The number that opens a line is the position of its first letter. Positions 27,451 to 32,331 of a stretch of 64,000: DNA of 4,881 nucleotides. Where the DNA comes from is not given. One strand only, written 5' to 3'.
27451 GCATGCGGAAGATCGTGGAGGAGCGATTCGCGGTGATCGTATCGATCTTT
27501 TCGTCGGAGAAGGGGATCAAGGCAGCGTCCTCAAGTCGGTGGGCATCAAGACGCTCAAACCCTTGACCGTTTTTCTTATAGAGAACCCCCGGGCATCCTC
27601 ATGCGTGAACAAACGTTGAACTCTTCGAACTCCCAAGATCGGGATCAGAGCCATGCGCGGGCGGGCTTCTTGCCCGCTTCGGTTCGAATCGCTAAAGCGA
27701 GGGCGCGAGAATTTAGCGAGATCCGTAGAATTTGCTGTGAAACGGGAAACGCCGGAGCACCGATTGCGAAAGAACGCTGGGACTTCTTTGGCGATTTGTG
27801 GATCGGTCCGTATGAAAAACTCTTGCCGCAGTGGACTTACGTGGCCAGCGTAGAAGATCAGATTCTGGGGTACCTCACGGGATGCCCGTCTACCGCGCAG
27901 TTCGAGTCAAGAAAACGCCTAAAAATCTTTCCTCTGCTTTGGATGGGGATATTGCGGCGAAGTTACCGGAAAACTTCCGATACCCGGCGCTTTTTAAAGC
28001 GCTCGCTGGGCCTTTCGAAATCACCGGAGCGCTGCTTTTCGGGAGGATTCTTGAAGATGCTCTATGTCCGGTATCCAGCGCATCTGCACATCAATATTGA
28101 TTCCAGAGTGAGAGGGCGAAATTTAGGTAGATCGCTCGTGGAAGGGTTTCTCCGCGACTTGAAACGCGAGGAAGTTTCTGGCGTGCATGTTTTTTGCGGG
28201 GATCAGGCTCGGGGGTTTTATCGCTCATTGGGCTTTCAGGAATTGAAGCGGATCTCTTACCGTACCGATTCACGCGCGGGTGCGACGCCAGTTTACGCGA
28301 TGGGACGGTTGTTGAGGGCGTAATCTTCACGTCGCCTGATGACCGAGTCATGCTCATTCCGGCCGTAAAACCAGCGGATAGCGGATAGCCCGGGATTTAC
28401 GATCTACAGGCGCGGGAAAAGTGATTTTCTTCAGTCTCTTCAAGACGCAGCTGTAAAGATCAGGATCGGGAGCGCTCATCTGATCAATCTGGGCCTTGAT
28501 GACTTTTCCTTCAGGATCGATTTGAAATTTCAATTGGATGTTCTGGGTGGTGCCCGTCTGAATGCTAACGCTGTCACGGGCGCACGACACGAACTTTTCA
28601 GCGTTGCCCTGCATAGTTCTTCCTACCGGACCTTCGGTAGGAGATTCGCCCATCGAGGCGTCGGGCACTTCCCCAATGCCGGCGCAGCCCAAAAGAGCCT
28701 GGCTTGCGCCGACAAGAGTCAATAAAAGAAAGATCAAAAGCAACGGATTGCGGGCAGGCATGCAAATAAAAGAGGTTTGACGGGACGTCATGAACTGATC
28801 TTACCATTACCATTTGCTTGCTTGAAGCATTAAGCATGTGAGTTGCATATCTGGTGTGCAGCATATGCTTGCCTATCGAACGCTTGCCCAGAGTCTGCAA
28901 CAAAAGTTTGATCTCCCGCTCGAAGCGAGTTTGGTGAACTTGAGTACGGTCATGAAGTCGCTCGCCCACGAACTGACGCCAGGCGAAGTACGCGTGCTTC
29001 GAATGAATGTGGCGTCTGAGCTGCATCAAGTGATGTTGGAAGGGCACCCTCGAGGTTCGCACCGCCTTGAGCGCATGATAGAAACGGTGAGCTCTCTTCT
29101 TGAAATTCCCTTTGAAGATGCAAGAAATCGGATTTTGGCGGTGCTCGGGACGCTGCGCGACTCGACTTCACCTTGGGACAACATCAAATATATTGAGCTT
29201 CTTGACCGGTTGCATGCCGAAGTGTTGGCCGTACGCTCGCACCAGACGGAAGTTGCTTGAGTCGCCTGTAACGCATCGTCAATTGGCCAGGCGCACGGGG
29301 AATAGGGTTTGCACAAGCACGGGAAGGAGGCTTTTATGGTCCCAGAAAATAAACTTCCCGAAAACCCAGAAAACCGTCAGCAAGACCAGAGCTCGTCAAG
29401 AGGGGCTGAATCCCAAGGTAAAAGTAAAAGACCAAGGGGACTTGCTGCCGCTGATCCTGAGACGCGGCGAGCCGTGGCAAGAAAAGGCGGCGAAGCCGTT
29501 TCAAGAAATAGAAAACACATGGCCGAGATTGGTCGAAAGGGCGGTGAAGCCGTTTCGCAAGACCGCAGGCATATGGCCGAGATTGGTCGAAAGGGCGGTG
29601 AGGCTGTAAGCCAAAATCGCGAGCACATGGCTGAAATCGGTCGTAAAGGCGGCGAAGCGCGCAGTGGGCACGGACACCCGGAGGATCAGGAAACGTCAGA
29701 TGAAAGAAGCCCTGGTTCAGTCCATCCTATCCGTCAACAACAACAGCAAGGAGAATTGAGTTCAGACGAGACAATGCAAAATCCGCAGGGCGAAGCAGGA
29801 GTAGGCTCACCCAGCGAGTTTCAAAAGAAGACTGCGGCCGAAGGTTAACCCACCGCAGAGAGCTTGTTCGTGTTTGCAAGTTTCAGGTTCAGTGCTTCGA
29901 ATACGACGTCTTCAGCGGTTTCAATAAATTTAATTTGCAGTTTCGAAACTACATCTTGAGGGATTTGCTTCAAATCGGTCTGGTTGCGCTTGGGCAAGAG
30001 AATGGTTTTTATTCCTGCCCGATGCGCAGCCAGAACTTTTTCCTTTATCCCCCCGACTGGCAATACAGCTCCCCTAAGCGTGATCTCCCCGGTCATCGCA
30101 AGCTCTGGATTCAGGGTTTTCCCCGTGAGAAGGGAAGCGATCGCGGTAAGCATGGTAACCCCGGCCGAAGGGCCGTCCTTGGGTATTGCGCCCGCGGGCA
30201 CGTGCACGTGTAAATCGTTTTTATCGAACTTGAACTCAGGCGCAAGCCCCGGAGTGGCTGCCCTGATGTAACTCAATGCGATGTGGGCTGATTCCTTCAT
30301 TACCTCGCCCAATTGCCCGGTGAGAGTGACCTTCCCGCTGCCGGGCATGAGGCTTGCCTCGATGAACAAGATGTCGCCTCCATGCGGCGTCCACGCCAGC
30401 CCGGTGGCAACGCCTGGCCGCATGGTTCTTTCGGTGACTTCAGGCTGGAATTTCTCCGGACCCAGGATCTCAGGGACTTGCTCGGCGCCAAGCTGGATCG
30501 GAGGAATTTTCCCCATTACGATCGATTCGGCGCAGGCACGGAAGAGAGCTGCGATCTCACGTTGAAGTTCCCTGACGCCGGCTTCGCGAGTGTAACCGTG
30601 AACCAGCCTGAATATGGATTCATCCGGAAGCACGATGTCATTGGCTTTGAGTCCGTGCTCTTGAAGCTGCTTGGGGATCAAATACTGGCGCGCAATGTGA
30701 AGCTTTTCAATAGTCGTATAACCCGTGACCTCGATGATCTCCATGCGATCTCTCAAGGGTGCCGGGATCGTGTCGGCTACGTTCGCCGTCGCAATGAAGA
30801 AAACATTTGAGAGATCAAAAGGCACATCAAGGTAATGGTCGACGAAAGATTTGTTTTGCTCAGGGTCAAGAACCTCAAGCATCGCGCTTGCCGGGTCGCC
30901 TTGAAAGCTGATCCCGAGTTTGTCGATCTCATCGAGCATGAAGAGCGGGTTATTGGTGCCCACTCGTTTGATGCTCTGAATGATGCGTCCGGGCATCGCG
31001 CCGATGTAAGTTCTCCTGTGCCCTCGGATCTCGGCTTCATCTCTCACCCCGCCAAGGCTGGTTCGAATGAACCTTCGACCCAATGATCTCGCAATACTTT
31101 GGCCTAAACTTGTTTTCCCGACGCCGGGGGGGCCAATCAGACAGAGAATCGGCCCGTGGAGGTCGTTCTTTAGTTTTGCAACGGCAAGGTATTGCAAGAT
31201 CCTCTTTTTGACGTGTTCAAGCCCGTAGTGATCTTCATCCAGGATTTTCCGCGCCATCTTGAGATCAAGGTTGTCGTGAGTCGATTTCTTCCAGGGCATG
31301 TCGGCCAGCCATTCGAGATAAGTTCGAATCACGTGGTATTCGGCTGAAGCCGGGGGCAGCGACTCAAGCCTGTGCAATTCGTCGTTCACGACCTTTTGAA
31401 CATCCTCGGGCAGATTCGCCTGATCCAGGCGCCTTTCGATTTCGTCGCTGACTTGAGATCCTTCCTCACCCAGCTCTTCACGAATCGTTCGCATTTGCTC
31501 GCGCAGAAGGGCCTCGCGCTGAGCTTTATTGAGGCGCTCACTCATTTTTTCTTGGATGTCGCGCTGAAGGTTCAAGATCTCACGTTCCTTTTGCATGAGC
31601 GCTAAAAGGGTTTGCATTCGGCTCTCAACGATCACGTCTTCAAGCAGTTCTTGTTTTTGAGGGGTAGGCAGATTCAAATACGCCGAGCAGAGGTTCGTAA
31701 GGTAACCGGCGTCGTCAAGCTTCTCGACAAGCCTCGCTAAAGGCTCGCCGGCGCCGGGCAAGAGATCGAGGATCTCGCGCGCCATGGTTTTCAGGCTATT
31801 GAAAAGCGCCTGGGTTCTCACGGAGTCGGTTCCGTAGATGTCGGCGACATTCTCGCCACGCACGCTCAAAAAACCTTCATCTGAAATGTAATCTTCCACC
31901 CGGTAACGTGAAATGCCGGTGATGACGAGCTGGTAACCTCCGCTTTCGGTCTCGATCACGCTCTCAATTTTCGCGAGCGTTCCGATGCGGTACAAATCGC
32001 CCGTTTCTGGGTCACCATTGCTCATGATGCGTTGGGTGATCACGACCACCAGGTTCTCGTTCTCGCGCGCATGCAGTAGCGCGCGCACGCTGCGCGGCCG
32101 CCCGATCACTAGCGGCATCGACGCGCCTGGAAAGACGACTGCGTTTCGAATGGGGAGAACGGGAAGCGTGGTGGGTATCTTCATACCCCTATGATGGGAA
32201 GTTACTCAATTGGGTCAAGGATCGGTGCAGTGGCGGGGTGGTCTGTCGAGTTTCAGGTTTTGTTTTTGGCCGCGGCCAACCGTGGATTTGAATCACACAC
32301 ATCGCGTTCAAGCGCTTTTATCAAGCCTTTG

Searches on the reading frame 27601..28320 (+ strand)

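Call 5: search_protein_families(library=pfam, proteins=[window:27601-28320:+], max_evalue=0.1)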
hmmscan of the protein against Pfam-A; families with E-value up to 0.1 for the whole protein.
window:27601-28320:+ (240 aa): 4 families
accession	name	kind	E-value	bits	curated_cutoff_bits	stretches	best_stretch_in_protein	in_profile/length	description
PF13508.13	Acetyltransf_7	-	3.3e-06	27.8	27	1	154-214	21-84/84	Acetyltransferase (GNAT) domain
PF13673.13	Acetyltransf_10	-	1.4e-05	25.5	23.6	1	163-217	56-112/128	Acetyltransferase (GNAT) domain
PF00583.31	Acetyltransf_1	-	0.00032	21.4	20.7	1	163-212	64-116/116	Acetyltransferase (GNAT) family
PF08445.16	FR47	-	0.014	15.8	22.1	1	164-216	27-81/86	FR47-like protein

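Call 6: search_protein_families(library=ncbifam, proteins=[window:27601-28320:+], max_evalue=0.1)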
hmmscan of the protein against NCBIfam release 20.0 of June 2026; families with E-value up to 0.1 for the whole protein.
window:27601-28320:+ (240 aa): 5 families
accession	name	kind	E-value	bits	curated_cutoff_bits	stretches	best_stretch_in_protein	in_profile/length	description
NF005840.0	PRK07757.1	equivalog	0.0016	18.4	154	1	165-217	73-123/153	N-acetyltransferase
NF040501.1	resist_ArsN2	equivalog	0.0023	17.5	125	1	165-217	55-106/133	arsenic resistance N-acetyltransferase ArsN2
NF007807.0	PRK10514.1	equivalog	0.003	17.5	134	1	165-219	77-129/147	acetyltransferase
TIGR01575.1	rimI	equivalog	0.0031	17.7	86.4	1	152-218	48-118/132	ribosomal protein S18-alanine N-acetyltransferase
NF005921.0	PRK07922.1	equivalog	0.016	14.8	180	1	164-217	77-128/170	amino-acid N-acetyltransferase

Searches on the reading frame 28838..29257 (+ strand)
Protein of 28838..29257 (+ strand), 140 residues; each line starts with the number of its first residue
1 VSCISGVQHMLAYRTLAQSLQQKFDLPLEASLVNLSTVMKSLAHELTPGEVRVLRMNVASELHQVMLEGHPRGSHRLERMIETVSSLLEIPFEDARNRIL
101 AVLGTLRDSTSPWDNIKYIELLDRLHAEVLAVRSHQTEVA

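Call 75: search_protein_families(library=pfam, proteins=[window:28838-29257:+], max_evalue=0.001)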
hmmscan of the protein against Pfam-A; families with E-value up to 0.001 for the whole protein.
window:28838-29257:+ (140 aa): 1 family
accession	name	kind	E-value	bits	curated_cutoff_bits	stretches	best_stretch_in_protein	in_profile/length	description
PF10025.14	DUF2267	-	3.9e-06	27.5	29.8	1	16-112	4-105/122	Uncharacterized conserved protein (DUF2267)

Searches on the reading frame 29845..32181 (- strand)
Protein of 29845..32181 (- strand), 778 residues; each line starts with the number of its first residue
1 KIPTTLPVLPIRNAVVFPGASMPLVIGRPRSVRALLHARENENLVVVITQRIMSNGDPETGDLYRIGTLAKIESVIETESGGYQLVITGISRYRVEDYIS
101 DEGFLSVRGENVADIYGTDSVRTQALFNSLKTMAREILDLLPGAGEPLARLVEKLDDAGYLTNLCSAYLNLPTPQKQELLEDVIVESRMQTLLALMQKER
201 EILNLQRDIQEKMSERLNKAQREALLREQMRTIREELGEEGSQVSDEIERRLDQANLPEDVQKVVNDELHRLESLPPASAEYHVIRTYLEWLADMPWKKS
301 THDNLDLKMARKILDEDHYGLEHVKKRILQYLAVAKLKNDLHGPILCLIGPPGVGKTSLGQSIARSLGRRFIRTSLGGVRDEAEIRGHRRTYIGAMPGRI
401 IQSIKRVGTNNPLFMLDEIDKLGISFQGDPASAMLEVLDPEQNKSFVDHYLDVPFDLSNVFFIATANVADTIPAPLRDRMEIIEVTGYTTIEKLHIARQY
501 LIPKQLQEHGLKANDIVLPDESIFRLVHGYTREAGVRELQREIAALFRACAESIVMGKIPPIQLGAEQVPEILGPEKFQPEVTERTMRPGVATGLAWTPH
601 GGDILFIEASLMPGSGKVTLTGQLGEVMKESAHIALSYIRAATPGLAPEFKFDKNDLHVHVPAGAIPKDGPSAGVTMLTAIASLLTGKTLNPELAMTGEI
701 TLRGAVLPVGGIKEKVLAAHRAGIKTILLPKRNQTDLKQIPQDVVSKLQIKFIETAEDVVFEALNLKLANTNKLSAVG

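Call 62: find_related_loci(query=window:29845-32181:-, collection=genome_contigs, flank=500)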
Query window:29845-32181:- (778 aa) in genome_contigs; peptide patterns used: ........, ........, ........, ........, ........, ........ (x = any residue, [..] = any of these).
600 stretches matched a pattern (row limit reached: there are more); 591 encode a relative of the query (tblastn E <= 1e-3); the best 80 are kept; 80 distinct loci.
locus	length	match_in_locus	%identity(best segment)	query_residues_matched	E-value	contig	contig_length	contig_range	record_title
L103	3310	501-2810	57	4-766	0e+0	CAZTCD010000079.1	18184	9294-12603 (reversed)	MAG TPA_asm: uncultured Bdellovibrionales bacterium isolate SRP329715_co1_94 genome assembly, contig: NODE_4560_length_1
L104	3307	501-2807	54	2-764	0e+0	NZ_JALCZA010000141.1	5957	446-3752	Anaeromyxobacter oryzisoli strain SG63 Scaffold141, whole genome shotgun sequence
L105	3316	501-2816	52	6-778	0e+0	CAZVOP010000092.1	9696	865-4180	MAG TPA_asm: uncultured Pseudobdellovibrionaceae bacterium isolate SRP193066_co1_19 genome assembly, contig: NODE_6230_l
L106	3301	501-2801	52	1-764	0e+0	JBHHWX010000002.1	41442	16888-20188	MAG: bacterium isolate D_3_bin.27 NODE_160_length_41442_cov_5.814821, whole genome shotgun sequence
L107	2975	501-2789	52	1-760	0e+0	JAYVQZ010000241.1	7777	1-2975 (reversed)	MAG: Deltaproteobacteria bacterium isolate GL72_UP_metabinner_28 GL72_UP_metabinner_28_240, whole genome shotgun sequenc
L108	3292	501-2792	52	6-765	0e+0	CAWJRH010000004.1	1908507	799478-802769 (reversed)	MAG: uncultured delta proteobacterium isolate MFD03804.bin.1.60 genome assembly, contig: contig_43659, whole genome shot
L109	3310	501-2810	52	2-769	0e+0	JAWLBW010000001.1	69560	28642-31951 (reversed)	MAG: bacterium isolate 15dZY3.bin.127 NODE_649_length_69560_cov_3.755777, whole genome shotgun sequence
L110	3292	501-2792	52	6-765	0e+0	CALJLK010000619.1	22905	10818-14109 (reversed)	MAG TPA_asm: uncultured Sandaracinus sp. isolate SRR1506987_bin.180_CONCOCT_v1.1_MAG genome assembly, contig: ERZ761602.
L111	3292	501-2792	51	6-765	0e+0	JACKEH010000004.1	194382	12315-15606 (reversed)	MAG: Sandaracinus sp. isolate HK-STAS-MYXO-28 HK-STAS-MYXO-28_4, whole genome shotgun sequence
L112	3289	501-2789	52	6-764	0e+0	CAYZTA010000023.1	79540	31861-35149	MAG TPA_asm: uncultured Sandaracinus sp. isolate binchicken_co322_224 genome assembly, contig: NODE_609_length_79540_cov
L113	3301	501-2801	52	2-768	0e+0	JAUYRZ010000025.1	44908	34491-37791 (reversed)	MAG: Archangium sp. isolate C5_metabat.bin.21 C5_k141_152573, whole genome shotgun sequence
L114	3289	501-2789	52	6-764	0e+0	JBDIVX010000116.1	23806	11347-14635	MAG: Polyangiales bacterium isolate Bin_29 NODE_820_length_23806_cov_6.500570, whole genome shotgun sequence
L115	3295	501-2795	51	2-764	0e+0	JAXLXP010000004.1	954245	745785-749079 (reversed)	MAG: Candidatus Binatia bacterium isolate STL-DESB4 C2.194.fa-4, whole genome shotgun sequence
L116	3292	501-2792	51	1-760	0e+0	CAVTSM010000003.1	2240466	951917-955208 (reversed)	MAG: uncultured proteobacterium isolate MFD09368.bin.2.175 genome assembly, contig: contig_1268, whole genome shotgun se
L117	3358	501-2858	50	2-778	0e+0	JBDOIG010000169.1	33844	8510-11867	MAG: Thermodesulfovibrionales bacterium isolate TC202112_Ori_Bins005 k147_36779, whole genome shotgun sequence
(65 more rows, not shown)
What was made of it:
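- Tried and rejected: The window therefore comes from a deep uncultured lineage near Bdellovibrionota (call 62).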
